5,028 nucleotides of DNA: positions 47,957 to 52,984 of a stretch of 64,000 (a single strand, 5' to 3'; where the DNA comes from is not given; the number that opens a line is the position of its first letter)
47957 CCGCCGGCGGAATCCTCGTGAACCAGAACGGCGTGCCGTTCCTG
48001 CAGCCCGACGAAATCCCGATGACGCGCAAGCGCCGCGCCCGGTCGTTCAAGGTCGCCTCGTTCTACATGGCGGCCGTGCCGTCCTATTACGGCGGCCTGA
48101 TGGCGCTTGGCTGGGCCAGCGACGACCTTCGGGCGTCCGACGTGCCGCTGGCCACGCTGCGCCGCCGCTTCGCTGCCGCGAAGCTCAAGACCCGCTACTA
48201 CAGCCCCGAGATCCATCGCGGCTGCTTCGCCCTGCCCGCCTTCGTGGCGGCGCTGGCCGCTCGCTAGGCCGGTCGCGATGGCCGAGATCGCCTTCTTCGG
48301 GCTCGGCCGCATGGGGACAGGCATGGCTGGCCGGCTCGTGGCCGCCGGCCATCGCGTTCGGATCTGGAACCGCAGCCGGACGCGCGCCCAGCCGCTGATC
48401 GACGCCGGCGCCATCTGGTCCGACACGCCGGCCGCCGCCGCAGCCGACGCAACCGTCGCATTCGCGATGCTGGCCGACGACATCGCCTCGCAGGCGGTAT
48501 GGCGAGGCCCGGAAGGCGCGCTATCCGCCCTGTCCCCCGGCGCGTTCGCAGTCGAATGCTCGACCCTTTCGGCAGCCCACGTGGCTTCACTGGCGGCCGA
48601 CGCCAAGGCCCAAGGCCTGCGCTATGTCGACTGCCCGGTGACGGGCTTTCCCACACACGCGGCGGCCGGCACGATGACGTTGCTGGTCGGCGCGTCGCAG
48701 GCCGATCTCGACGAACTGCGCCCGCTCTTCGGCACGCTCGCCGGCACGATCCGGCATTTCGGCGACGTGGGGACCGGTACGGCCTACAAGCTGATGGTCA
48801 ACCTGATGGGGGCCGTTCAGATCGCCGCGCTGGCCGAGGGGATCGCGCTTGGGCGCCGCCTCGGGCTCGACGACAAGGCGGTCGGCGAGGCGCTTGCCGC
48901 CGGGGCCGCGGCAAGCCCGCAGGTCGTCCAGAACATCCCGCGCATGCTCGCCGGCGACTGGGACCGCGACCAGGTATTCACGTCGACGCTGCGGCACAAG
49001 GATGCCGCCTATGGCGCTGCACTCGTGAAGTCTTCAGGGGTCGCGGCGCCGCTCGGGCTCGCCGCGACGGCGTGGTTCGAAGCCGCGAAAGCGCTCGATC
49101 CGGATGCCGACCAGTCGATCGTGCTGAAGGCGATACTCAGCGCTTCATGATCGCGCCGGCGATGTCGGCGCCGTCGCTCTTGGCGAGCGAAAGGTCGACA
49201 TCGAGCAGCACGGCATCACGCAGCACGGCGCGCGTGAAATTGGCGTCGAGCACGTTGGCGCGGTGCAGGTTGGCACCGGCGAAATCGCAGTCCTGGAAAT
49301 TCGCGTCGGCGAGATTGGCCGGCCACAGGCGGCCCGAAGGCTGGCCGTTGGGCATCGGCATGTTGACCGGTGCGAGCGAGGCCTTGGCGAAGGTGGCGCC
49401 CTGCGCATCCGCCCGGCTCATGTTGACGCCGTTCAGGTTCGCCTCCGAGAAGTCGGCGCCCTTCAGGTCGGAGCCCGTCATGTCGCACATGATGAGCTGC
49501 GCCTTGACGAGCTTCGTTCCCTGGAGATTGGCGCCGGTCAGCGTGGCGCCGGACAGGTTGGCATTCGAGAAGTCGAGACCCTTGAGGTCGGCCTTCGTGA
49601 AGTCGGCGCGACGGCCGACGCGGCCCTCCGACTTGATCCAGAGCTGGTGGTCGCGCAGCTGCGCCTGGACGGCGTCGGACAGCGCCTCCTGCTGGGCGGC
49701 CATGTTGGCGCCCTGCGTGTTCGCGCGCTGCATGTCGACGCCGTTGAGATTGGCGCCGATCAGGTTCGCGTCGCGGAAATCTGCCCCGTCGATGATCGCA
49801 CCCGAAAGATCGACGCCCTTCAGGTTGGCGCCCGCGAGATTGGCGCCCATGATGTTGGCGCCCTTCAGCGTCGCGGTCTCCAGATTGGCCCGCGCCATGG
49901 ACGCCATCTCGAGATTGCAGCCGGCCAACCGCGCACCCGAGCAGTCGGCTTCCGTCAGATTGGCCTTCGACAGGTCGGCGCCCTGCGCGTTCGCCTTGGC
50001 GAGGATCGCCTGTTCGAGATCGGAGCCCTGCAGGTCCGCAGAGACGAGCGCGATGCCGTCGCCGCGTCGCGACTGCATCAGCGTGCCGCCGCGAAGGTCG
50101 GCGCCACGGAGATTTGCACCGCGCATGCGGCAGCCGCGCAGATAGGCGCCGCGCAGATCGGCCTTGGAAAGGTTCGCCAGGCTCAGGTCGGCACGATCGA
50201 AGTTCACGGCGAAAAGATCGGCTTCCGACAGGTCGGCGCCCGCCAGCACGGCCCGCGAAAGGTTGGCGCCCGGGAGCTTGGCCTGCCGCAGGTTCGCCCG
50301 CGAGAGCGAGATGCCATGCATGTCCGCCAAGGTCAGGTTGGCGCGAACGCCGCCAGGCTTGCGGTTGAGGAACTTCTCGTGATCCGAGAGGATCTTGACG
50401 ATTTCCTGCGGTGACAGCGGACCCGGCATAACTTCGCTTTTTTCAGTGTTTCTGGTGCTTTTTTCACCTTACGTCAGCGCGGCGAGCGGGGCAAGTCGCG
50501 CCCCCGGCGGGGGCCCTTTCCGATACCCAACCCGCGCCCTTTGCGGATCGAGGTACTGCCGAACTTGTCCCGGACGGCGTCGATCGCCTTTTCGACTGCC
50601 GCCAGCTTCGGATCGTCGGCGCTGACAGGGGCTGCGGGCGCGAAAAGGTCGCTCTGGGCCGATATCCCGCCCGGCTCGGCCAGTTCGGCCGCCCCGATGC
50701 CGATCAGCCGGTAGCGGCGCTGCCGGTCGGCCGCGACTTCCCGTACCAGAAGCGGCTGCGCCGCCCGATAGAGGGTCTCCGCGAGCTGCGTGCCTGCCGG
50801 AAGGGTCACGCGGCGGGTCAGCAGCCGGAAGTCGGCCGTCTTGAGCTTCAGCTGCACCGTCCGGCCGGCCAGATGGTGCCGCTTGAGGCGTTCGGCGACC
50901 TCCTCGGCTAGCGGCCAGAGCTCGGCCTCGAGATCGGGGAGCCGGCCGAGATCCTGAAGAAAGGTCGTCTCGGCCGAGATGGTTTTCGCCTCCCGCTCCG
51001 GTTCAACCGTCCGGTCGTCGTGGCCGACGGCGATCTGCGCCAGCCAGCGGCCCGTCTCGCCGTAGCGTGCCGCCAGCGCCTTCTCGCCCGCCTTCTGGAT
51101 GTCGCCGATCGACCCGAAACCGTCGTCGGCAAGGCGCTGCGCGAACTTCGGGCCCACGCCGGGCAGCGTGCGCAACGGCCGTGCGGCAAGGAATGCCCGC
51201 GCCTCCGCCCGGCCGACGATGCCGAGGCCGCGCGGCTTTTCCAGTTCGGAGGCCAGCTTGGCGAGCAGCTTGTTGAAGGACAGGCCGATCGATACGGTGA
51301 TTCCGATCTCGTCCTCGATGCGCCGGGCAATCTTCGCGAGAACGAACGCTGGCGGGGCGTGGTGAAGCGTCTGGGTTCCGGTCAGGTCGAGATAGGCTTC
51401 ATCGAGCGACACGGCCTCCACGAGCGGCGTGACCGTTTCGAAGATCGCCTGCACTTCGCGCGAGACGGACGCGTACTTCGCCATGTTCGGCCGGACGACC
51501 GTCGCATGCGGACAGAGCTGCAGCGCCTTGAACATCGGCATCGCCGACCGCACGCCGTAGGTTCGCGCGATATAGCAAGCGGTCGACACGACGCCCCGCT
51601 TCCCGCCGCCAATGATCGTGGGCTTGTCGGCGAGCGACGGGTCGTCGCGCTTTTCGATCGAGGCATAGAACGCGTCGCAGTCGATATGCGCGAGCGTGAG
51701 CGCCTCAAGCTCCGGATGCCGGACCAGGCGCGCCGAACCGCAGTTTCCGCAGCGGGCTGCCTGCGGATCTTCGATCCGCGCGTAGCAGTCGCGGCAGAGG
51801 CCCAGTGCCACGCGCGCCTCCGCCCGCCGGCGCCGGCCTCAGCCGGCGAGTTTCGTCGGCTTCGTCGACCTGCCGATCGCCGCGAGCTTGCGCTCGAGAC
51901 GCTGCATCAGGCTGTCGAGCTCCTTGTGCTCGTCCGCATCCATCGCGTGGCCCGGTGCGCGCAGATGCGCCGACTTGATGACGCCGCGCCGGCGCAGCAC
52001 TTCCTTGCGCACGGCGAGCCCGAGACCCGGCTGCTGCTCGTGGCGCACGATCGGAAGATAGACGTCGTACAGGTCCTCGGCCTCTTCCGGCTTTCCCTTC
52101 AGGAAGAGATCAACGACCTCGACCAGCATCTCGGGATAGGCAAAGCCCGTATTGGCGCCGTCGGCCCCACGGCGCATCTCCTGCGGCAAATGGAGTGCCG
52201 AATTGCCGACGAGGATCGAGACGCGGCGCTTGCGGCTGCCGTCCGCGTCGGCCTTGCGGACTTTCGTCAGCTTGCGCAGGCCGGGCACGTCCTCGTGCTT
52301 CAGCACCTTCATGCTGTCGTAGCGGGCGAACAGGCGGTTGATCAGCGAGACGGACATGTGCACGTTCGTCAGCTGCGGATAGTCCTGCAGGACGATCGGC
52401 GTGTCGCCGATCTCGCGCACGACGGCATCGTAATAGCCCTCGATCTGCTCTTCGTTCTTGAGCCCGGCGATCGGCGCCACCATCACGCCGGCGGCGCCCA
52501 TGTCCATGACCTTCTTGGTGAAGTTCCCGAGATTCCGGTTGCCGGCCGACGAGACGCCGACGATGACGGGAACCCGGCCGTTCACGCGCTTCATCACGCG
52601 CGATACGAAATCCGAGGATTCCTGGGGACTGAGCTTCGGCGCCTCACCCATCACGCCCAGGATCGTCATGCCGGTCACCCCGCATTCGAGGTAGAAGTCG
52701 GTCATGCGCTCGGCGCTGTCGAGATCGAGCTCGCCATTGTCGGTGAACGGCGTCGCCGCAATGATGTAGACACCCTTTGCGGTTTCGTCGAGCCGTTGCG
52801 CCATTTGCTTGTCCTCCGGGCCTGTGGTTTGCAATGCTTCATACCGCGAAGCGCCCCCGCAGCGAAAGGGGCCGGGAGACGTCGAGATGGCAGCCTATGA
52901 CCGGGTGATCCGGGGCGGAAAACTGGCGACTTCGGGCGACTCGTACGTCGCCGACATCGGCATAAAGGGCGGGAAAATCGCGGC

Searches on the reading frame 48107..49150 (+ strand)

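Call 12: search_protein_families(library=pfam, proteins=[window:48107-49150:+])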
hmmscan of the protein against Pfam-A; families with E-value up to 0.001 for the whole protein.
window:48107-49150:+ (347 aa): 3 families
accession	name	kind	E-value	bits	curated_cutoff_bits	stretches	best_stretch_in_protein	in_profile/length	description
PF03446.21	NAD_binding_2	-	3.2e-38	131.7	21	1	60-218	1-159/161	NAD binding domain of 6-phosphogluconate dehydrogenase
PF14833.11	NAD_binding_11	-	6.9e-19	68.7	30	1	222-342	1-121/122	NAD-binding of NADP-dependent 3-hydroxyisobutyrate dehydrogenase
PF03807.23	F420_oxidored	-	8.8e-07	29.9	21.6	1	61-119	2-64/94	NADP oxidoreductase coenzyme F420-dependent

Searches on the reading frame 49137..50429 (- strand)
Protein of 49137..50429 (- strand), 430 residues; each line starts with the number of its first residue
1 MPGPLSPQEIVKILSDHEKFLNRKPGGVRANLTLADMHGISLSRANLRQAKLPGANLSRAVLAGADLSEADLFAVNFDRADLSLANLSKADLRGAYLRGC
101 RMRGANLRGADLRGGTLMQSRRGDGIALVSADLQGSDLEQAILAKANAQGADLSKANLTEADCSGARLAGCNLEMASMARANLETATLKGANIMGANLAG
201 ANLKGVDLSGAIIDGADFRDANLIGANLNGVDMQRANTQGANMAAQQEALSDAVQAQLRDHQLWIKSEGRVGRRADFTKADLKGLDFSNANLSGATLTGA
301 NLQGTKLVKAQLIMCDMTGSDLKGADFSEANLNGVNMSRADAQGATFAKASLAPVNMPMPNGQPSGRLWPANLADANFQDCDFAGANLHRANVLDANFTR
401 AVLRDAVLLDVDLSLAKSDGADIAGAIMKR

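Call 11: search_protein_families(library=pfam, proteins=[window:49137-50429:-])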
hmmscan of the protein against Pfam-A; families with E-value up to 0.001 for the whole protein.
window:49137-50429:- (430 aa): 4 families
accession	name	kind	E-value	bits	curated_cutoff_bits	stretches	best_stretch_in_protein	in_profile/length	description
PF00805.28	Pentapeptide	-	1.1e-81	268.2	20.2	9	76-114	2-40/40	Pentapeptide repeats (8 copies)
PF13576.12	Pentapeptide_3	-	9.3e-38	128.6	27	2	189-231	2-47/48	Pentapeptide repeats (9 copies)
PF13599.13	Pentapeptide_4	-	4.5e-37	126.4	38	4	274-347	5-78/78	Pentapeptide repeat region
PF25296.1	Decapeptide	-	7.1e-05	23.1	45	0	273-328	18-73/74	Decapeptide repeat region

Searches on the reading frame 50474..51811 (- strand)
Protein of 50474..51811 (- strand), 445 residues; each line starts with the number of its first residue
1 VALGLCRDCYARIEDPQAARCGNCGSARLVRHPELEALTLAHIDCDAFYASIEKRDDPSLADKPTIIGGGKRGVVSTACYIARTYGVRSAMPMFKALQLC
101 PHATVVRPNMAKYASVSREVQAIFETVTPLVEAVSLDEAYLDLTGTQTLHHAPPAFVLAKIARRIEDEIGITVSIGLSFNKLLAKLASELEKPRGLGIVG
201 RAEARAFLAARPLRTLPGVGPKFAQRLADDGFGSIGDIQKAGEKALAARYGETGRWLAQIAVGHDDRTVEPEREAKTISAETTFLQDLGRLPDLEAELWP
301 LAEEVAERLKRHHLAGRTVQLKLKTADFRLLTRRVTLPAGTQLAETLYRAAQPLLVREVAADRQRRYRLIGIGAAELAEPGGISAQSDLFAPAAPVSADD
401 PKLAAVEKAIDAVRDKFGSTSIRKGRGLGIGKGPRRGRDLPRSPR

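Call 11: search_protein_families(library=pfam, proteins=[window:50474-51811:-])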
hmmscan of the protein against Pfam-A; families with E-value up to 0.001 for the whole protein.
window:50474-51811:- (445 aa): 5 families
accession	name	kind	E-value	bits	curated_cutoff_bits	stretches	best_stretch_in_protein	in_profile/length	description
PF00817.25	IMS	-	8.1e-50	169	23.2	1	43-189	1-148/148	impB/mucB/samB family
PF11799.13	IMS_C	-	9.4e-26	90.8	20.7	1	276-381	2-102/109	impB/mucB/samB family C-terminal domain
PF14520.12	HHH_5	-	8.7e-06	26.6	27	1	212-248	3-39/57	Helix-hairpin-helix domain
PF11798.14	IMS_HHH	-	6e-05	23.5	24.4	1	202-228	2-28/32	IMS family HHH motif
PF21176.3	RecR_HhH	-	9.7e-05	22.5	27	1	213-228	8-23/45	RecR, helix-hairpin-helix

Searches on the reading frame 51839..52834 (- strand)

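Call 11: search_protein_families(library=pfam, proteins=[window:51839-52834:-])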
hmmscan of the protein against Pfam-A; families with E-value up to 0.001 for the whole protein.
window:51839-52834:- (331 aa): 1 family
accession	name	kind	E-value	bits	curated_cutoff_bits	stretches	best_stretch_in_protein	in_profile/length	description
PF00701.28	DHDPS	-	3.3e-33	115.1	22.1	1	20-311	3-287/289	Dihydrodipicolinate synthetase family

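Call 40: search_protein_families(library=ncbifam, proteins=[window:51839-52834:-])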
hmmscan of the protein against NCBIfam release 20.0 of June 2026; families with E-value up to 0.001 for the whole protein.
window:51839-52834:- (331 aa): 7 families
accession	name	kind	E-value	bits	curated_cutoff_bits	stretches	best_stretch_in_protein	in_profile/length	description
TIGR00674.1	dapA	equivalog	3.2e-29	101.7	206.15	1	26-311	6-284/286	4-hydroxy-tetrahydrodipicolinate synthase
TIGR02313.1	HpaI-NOT-DapA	exception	3.8e-21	75.2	396.7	1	27-182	9-165/294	2,4-dihydroxyhept-2-ene-1,7-dioic acid aldolase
NF003164.0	PRK04147.1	equivalog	1.8e-17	63.5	281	1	19-314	4-291/294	N-acetylneuraminate lyase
NF002958.0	PRK03620.1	subfamily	1.8e-13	50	278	1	15-140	7-132/307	5-dehydro-4-deoxyglucarate dehydratase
TIGR00683.1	nanA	equivalog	2.1e-13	50.2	382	1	20-316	2-291/293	N-acetylneuraminate lyase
TIGR03249.1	KdgD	equivalog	4e-11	42.6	373.95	1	18-178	8-164/299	5-dehydro-4-deoxyglucarate dehydratase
NF040954.1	Arch_KDGaldase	equivalog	2.6e-08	33.5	390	1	27-317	8-285/288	bifunctional 2-dehydro-3-deoxy-phosphogluconate/2-dehydro-3-deoxy-6-phosphogalactonate aldolase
